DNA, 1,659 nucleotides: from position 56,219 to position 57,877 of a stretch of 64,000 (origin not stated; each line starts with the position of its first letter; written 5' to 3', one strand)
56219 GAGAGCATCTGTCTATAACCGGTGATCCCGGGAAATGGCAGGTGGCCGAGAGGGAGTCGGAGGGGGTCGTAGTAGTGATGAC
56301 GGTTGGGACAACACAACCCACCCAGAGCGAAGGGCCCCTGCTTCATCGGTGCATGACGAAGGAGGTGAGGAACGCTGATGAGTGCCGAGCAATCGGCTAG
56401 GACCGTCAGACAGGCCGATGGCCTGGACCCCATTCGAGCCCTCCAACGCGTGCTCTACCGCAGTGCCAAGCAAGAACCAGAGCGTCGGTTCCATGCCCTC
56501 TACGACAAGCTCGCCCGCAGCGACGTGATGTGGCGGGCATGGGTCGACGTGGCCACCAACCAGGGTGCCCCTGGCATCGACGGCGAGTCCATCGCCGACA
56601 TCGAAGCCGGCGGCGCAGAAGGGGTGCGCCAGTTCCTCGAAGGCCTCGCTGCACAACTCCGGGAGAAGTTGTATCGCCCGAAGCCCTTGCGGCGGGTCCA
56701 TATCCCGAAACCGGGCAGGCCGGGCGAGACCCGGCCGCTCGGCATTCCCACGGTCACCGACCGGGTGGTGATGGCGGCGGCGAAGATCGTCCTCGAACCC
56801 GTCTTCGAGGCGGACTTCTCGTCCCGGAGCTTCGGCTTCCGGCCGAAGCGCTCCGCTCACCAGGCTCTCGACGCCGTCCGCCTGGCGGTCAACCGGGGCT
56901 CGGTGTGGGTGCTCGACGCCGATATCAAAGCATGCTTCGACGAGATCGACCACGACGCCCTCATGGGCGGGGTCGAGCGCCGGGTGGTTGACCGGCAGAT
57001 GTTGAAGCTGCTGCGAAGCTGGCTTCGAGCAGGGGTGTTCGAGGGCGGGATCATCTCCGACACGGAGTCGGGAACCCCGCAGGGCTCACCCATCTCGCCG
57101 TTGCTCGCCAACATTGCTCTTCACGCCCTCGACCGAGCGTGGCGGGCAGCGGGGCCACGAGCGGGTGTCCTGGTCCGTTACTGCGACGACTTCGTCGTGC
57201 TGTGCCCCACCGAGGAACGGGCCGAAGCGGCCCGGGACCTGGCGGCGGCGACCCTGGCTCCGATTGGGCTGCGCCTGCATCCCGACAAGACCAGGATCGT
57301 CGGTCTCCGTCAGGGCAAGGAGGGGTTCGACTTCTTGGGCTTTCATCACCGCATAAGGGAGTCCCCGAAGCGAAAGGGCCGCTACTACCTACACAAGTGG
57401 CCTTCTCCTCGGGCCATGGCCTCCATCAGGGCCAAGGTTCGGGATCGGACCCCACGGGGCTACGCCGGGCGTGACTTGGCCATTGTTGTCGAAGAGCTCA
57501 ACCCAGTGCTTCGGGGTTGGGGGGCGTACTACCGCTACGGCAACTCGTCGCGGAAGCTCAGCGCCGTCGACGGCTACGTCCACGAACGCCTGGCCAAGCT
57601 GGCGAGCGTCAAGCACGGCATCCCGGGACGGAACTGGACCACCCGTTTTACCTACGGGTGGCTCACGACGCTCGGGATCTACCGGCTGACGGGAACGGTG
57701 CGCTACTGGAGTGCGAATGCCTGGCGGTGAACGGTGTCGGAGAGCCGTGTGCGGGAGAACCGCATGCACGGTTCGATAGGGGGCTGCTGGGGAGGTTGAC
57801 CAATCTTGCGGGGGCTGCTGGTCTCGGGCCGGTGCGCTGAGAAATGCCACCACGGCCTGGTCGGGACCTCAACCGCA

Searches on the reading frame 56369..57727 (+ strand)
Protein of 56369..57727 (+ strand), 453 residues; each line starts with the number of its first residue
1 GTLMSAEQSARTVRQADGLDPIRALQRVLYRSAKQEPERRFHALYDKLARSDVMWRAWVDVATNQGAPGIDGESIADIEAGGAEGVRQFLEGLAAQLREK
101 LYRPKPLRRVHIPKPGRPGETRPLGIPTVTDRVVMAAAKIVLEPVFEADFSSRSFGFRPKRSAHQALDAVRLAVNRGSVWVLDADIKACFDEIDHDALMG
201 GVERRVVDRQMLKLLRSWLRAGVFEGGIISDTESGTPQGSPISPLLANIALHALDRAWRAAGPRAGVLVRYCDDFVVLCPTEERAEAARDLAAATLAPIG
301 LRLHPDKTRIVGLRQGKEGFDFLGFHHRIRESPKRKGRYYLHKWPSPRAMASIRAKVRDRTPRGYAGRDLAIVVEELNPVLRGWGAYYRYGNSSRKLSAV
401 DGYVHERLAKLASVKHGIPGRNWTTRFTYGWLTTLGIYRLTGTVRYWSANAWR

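Call 73: search_protein_families(library=ncbifam, proteins=[window:56369-57727:+], max_evalue=1e-10)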
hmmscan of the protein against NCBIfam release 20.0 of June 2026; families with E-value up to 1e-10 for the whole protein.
window:56369-57727:+ (453 aa): 3 families
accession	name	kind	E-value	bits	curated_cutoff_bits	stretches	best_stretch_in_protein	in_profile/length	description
TIGR04416.1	group_II_RT_mat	equivalog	4e-119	397.9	300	1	52-415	2-352/353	group II intron reverse transcriptase/maturase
NF041746.1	Drt2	equivalog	1.2e-18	67.5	390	1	231-326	219-320/416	antiviral reverse transcriptase Drt2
NF041747.1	Drt3a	equivalog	1.5e-17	64.1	200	1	176-338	108-273/412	antiviral reverse transcriptase Drt3a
